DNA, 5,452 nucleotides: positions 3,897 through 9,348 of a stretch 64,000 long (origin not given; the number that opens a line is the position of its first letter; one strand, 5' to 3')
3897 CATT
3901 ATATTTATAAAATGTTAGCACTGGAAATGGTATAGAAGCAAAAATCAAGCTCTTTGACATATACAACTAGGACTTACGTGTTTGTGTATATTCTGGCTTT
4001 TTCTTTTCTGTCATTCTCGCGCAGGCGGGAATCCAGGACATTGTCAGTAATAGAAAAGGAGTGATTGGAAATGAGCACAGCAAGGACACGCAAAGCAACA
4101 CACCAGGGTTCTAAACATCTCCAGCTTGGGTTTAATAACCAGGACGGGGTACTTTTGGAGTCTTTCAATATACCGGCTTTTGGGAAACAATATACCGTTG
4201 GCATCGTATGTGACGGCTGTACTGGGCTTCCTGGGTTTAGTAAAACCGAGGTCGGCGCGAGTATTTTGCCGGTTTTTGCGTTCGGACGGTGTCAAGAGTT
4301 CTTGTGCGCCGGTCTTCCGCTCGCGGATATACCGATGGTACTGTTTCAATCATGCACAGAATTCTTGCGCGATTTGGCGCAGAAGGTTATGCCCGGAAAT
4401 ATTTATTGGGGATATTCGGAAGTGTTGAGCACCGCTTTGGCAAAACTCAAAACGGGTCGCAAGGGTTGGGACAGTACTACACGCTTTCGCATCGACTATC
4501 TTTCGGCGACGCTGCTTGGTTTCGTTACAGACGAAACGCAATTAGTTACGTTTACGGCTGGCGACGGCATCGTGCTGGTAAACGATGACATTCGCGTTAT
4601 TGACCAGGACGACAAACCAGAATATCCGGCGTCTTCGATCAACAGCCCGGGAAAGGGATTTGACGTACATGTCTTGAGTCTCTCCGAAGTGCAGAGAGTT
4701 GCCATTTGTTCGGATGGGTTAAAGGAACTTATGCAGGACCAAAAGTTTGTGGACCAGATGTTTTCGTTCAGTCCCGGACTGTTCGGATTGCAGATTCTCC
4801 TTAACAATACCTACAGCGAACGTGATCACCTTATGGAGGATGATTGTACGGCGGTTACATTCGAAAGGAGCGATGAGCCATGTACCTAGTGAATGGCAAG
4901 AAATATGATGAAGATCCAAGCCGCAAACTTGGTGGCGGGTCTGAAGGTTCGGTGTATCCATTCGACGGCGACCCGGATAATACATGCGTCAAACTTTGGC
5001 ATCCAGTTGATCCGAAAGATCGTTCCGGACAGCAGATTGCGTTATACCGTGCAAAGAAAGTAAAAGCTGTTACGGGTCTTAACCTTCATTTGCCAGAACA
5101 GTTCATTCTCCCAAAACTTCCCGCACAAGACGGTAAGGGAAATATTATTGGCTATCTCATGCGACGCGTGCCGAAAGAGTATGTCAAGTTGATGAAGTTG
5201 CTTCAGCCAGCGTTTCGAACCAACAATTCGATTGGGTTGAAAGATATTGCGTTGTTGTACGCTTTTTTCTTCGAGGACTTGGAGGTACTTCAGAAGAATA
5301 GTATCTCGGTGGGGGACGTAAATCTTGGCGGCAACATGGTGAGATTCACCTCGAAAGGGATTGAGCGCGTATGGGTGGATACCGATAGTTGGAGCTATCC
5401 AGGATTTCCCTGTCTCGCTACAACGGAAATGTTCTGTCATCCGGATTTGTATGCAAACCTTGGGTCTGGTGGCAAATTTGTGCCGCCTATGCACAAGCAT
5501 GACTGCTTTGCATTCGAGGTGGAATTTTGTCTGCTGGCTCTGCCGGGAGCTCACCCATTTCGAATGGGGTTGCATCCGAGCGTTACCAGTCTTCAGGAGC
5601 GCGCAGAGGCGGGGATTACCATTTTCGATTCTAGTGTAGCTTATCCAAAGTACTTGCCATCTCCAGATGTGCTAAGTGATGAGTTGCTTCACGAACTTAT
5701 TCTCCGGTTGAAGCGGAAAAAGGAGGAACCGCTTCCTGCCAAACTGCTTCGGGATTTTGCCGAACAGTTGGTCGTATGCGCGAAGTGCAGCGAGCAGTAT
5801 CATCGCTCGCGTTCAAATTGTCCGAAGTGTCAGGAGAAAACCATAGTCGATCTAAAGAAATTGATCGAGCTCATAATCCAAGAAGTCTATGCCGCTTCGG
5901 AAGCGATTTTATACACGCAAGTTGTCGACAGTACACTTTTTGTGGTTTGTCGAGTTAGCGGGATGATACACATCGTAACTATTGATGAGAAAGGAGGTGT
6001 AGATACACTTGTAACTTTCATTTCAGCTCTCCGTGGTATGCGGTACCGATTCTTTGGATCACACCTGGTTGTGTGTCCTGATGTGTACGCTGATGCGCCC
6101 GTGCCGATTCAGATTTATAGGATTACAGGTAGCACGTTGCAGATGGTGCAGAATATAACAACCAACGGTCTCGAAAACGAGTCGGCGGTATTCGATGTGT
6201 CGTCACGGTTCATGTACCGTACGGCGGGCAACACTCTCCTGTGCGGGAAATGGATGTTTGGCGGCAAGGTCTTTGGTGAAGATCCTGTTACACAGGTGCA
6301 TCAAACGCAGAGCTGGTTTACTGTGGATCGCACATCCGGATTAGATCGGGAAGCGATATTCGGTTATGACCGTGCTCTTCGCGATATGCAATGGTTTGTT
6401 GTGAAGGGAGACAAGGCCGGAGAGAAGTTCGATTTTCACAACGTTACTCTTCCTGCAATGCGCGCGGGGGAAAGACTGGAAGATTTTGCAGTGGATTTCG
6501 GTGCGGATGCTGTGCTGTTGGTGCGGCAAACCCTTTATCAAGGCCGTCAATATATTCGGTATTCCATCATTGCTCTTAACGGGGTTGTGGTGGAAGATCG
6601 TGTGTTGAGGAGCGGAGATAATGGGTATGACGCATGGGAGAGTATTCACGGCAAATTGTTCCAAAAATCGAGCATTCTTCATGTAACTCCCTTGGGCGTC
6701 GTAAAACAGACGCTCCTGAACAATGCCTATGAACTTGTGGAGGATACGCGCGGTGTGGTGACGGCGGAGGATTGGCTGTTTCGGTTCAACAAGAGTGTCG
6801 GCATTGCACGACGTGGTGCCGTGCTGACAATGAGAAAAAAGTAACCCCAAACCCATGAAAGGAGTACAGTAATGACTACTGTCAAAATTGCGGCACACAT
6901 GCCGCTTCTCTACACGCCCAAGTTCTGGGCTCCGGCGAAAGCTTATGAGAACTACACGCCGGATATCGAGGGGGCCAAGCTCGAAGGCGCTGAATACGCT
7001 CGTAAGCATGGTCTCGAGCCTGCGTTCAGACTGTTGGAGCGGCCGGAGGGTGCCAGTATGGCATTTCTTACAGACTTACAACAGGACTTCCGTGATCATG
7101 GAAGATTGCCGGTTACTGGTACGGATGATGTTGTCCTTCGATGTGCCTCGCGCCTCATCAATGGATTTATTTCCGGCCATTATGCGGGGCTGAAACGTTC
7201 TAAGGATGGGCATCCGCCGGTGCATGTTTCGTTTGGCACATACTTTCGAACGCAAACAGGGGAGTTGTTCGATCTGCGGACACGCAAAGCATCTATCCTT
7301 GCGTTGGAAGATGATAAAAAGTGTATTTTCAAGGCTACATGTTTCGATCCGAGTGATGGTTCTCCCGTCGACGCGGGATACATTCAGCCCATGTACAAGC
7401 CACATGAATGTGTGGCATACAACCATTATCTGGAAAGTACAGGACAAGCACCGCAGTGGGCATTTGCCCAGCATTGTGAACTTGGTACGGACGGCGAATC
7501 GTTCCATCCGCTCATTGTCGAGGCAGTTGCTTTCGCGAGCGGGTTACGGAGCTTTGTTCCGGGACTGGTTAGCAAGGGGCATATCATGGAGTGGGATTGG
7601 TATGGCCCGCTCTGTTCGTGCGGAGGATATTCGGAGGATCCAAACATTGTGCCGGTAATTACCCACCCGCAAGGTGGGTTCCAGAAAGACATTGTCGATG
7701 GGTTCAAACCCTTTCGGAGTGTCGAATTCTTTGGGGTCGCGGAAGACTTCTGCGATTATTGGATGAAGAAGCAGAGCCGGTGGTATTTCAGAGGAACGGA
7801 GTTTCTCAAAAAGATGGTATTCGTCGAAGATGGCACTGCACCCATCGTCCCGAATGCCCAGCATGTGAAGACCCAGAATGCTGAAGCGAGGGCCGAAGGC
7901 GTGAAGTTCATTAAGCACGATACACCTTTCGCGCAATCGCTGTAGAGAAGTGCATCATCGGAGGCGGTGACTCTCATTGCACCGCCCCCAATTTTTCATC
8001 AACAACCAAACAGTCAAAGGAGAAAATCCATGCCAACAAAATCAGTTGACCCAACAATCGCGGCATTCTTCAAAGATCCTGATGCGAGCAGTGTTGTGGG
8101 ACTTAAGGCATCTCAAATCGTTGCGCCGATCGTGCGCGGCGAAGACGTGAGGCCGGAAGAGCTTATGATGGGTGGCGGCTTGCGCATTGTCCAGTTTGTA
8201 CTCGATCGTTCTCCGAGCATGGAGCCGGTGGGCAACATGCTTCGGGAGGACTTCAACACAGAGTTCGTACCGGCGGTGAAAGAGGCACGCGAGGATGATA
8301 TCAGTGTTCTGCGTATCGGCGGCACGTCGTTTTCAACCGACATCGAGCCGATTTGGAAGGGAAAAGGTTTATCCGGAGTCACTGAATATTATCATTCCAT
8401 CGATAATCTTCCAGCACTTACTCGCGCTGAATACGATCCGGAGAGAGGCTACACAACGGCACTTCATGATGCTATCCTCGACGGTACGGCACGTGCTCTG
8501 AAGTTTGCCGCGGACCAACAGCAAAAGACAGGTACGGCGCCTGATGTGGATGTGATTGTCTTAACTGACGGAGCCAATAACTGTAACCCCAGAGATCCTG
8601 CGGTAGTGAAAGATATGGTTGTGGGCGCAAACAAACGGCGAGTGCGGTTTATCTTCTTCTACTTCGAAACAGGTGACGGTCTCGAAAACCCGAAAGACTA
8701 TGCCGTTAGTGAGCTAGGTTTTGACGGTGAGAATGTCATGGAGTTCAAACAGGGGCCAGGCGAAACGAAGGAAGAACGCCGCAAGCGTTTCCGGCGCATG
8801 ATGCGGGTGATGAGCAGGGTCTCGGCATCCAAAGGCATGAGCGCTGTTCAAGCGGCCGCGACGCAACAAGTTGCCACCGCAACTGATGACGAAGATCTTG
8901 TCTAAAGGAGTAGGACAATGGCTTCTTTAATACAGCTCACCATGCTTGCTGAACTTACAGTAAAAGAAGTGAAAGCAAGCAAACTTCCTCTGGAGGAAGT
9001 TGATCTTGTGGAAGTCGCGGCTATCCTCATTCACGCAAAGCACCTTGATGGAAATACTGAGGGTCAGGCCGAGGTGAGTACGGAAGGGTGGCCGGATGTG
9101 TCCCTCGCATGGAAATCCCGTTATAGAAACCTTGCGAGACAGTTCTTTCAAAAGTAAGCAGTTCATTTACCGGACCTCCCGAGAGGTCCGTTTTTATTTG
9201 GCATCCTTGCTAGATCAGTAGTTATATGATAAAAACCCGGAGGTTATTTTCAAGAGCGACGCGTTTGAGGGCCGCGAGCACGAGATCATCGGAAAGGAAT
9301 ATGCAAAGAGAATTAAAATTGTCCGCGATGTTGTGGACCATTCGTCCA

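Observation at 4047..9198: Five-gene operon PP2C phosphatase / atypical Ser/Thr kinase / PncA-like hydrolase / vWA / small protein: a TerY-P-like phospho-signalling module with an added nicotinamidase-like enzyme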

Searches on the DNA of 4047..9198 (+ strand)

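Call 47: search_dna_similar(query=window:4047-9198:+, collection=plasmids, mode=distant, max_rows=5)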
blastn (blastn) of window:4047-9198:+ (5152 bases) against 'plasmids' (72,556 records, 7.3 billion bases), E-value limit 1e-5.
No match.

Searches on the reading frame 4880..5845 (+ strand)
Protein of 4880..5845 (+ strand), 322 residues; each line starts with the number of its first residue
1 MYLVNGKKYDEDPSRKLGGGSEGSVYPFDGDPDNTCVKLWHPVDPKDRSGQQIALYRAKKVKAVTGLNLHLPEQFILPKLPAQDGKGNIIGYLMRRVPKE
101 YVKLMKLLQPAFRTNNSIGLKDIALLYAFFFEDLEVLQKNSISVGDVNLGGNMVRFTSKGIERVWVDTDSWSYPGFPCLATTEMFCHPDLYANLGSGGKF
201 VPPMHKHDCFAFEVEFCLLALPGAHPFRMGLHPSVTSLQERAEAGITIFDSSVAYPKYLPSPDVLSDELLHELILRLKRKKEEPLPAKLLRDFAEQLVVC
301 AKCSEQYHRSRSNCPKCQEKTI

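Call 79: find_homologous_proteins(query=A5, max_evalue=0.00001)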
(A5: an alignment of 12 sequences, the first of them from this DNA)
Query A5 (12 sequences) (322 aa, profile of the alignment): 774 proteins with E <= 0.00001 among 8000 candidates; the best 120 are listed.
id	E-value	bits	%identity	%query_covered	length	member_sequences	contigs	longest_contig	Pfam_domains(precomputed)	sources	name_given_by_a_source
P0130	3.8e-201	687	26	75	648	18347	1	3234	-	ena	-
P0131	2.8e-197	675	26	75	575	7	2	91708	-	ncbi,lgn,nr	ncbi:TPA: helix-hairpin-helix domain-containing protein [Escherichia coli]|nr:helix-hairpin-helix do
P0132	1.2e-196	672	26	66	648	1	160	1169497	-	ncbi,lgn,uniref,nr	ncbi:helix-hairpin-helix domain-containing protein [Escherichia coli]|uniref:protein kinase YegI n=1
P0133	5.9e-196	670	26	75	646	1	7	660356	-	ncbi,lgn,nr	ncbi:helix-hairpin-helix domain-containing protein [Escherichia coli]|nr:protein kinase YegI [Escher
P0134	6.4e-196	670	26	66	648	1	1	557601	-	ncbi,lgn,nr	ncbi:protein kinase YegI [Escherichia coli]|nr:protein kinase YegI [Escherichia coli]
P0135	6.5e-195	667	26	66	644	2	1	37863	-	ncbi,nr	ncbi:TPA: protein kinase YegI [Escherichia coli]|nr:protein kinase YegI [Escherichia coli]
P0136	1.4e-194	666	26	67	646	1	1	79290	-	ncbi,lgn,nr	ncbi:protein kinase YegI [Escherichia coli]|nr:protein kinase YegI [Escherichia coli]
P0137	2.2e-194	665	26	75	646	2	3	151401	-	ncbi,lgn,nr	ncbi:TPA: protein kinase YegI [Escherichia coli]|nr:protein kinase YegI [Escherichia coli]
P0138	3.2e-192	658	27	67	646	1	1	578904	-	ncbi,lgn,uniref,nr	ncbi:protein kinase YegI [Escherichia coli]|uniref:protein kinase YegI n=1 Tax=Escherichia coli TaxI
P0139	8.6e-191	653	26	67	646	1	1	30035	-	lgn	-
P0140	1.3e-190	653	26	67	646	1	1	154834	-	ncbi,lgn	ncbi:TPA: protein kinase YegI [Escherichia coli]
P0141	4.0e-190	651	25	67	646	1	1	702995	-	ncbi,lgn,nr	ncbi:protein kinase YegI [Escherichia coli]|nr:protein kinase YegI [Escherichia coli]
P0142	4.0e-190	651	25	67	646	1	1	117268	-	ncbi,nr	ncbi:TPA: protein kinase YegI [Escherichia coli]|nr:protein kinase YegI [Escherichia coli]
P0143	9.3e-189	646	26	67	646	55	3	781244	-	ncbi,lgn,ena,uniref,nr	ncbi:helix-hairpin-helix domain-containing protein [Escherichia sp. 93.1518]|uniref:helix-hairpin-he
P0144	1.1e-188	646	25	78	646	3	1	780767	-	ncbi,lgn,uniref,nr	ncbi:hypothetical protein CRI66_22555 [Escherichia sp. E4694]|uniref:helix-hairpin-helix domain-cont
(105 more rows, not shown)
